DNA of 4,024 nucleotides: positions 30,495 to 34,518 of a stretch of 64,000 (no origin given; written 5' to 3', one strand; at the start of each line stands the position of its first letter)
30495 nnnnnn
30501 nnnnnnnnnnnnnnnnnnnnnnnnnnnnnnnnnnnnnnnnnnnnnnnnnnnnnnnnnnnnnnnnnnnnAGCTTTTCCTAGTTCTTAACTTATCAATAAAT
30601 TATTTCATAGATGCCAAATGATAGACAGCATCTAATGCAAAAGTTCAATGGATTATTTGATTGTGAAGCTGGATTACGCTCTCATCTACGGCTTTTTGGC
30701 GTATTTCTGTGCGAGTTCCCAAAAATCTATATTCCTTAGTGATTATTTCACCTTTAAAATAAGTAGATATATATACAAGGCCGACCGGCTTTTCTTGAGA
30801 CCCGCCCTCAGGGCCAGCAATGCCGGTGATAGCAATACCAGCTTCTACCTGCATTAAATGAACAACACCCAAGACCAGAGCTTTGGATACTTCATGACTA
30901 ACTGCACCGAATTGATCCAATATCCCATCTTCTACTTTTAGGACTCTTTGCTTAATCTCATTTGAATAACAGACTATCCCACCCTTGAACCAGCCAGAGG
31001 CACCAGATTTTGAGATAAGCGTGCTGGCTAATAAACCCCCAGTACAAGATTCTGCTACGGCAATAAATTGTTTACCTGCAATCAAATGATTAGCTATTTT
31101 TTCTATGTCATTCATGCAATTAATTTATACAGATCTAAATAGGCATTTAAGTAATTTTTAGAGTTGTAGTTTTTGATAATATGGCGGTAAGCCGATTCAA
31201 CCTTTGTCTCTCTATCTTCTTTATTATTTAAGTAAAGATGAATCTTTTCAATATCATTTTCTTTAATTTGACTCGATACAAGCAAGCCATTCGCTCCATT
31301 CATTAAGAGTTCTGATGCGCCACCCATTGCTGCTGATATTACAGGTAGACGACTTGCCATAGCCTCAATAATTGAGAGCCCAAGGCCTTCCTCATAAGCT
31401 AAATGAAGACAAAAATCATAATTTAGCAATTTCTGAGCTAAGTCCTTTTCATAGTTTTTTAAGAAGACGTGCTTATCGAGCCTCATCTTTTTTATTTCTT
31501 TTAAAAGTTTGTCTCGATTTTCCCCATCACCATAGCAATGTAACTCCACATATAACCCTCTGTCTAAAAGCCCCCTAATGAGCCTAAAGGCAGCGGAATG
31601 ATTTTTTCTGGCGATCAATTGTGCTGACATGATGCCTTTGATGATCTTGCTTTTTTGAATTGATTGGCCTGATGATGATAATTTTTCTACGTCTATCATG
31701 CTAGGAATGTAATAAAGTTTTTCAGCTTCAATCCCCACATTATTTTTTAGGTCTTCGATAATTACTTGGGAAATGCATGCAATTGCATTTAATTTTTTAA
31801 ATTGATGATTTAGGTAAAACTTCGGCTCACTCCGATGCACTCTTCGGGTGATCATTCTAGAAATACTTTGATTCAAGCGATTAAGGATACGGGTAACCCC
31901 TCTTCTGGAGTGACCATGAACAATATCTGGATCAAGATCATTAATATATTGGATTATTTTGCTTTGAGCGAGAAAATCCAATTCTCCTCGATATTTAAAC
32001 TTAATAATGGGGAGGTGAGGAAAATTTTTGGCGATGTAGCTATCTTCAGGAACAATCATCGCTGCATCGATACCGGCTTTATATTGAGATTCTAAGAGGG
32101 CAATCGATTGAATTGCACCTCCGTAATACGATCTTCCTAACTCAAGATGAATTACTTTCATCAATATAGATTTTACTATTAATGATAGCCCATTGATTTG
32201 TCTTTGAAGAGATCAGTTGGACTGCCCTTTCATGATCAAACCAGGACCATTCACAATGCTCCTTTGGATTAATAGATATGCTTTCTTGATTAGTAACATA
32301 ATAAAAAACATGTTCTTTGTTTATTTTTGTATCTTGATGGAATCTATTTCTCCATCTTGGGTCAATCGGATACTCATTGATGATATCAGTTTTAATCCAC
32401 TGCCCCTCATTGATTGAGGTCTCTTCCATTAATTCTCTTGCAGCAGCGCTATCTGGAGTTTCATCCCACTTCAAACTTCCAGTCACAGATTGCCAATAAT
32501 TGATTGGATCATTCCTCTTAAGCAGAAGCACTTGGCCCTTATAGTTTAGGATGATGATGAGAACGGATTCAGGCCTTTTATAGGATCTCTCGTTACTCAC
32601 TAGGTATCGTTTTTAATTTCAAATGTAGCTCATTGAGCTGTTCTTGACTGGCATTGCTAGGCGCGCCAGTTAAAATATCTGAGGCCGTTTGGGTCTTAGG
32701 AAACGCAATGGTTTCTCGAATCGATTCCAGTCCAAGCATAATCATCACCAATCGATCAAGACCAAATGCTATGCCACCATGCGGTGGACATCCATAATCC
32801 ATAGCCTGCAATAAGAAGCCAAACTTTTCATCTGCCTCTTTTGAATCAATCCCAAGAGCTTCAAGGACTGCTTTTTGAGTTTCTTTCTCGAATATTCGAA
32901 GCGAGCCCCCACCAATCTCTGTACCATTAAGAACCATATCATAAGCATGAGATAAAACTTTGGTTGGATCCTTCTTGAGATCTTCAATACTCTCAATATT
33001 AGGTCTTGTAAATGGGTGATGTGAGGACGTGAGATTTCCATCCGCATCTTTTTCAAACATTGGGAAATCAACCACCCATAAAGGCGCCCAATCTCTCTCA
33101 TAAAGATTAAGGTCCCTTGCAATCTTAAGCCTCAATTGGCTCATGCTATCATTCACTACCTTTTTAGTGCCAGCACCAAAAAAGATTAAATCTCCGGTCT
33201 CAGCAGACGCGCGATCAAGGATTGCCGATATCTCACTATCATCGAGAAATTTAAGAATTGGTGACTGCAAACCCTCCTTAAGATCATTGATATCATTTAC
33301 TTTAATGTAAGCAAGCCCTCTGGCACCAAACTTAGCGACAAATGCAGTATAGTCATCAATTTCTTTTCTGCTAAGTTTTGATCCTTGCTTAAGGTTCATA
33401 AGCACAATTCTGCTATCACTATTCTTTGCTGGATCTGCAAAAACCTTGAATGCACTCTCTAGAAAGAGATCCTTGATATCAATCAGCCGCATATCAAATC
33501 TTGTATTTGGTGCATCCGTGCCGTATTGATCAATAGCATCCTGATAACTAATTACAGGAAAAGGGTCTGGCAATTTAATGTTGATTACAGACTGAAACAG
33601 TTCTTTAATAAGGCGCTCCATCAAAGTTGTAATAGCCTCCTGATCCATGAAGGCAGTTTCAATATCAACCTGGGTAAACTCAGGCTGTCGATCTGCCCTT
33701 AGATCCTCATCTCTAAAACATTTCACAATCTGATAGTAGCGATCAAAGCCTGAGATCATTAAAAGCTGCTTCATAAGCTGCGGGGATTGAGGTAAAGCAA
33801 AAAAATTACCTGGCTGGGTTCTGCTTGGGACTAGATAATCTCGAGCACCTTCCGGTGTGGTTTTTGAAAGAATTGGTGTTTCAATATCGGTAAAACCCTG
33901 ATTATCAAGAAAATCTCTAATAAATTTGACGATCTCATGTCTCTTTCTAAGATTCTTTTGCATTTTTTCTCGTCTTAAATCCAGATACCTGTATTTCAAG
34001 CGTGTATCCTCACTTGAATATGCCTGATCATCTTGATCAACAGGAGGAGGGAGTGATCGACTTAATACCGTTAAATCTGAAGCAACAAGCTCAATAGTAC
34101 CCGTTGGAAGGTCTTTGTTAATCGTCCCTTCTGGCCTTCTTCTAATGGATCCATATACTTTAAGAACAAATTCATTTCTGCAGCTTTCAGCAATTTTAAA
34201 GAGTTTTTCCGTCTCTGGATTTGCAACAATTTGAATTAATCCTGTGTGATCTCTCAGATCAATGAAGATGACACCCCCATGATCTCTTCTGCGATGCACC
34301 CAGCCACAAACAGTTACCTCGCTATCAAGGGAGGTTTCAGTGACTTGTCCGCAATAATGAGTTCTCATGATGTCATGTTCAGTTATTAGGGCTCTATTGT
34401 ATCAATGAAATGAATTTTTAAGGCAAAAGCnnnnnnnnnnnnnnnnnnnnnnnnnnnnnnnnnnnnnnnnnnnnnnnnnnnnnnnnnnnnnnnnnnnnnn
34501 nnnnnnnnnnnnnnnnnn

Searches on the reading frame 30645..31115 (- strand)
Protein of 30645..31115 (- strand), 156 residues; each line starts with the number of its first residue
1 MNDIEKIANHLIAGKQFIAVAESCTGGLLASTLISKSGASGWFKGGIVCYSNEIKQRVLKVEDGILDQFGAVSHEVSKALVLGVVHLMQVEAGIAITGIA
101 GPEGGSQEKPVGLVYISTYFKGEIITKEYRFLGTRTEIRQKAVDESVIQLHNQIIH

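Call 80: search_protein_families(library=pfam, proteins=[window:30645-31115:-], max_evalue=0.00001)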
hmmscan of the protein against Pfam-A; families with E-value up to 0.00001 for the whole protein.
window:30645-31115:- (156 aa): 1 family
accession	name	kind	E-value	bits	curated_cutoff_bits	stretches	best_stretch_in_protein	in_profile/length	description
PF02464.23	CinA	-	5e-50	169.6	23.5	1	5-151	6-152/155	Competence-damaged protein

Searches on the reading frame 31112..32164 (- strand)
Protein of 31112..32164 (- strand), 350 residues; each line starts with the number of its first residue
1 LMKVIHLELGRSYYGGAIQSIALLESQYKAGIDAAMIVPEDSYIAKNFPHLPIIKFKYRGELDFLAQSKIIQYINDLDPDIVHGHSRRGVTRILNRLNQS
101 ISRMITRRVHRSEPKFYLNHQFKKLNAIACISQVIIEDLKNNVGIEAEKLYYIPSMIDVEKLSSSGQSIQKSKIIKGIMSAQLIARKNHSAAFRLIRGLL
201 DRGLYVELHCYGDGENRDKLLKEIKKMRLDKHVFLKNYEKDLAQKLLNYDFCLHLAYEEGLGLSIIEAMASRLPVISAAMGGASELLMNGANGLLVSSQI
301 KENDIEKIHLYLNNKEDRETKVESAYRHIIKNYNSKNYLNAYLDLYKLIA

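Call 80: search_protein_families(library=pfam, proteins=[window:31112-32164:-], max_evalue=0.00001)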
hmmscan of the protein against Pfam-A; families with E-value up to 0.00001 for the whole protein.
window:31112-32164:- (350 aa): 4 families
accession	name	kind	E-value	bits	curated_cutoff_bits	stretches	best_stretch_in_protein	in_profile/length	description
PF00534.26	Glycos_transf_1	-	2.3e-22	79.8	26.4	1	178-326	19-170/172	Glycosyl transferases group 1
PF13692.12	Glyco_trans_1_4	-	4.6e-17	63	27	1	187-303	15-131/142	Glycosyl transferases group 1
PF13439.12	Glyco_transf_4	-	2.7e-10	40.9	28.5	1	23-161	11-170/170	Glycosyltransferase Family 4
PF13524.12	Glyco_trans_1_2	-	1.2e-06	28.9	25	1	219-343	27-143/144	Glycosyl transferase-like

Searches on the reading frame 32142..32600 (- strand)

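Call 80: search_protein_families(library=pfam, proteins=[window:32142-32600:-], max_evalue=0.00001)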
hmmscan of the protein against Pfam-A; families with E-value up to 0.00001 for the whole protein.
window:32142-32600:- (152 aa): 1 family
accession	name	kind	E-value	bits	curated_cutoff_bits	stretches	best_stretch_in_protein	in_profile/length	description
PF00293.34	NUDIX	-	6.8e-19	68.6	21.1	1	9-129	2-120/134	NUDIX domain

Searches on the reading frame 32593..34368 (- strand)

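Call 80: search_protein_families(library=pfam, proteins=[window:32593-34368:-], max_evalue=0.00001)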
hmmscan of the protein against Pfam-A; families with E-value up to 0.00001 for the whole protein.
window:32593-34368:- (591 aa): 3 families
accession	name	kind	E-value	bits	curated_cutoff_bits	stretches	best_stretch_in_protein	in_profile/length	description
PF00152.25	tRNA-synt_2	-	4.7e-124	413.9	25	1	119-560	1-308/308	tRNA synthetases class II (D, K and N)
PF02938.19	GAD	-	1.4e-24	86.6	23.4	1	310-409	1-95/95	GAD domain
PF01336.31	tRNA_anti-codon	-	1e-20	73.9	27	1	18-102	1-75/75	OB-fold nucleic acid binding domain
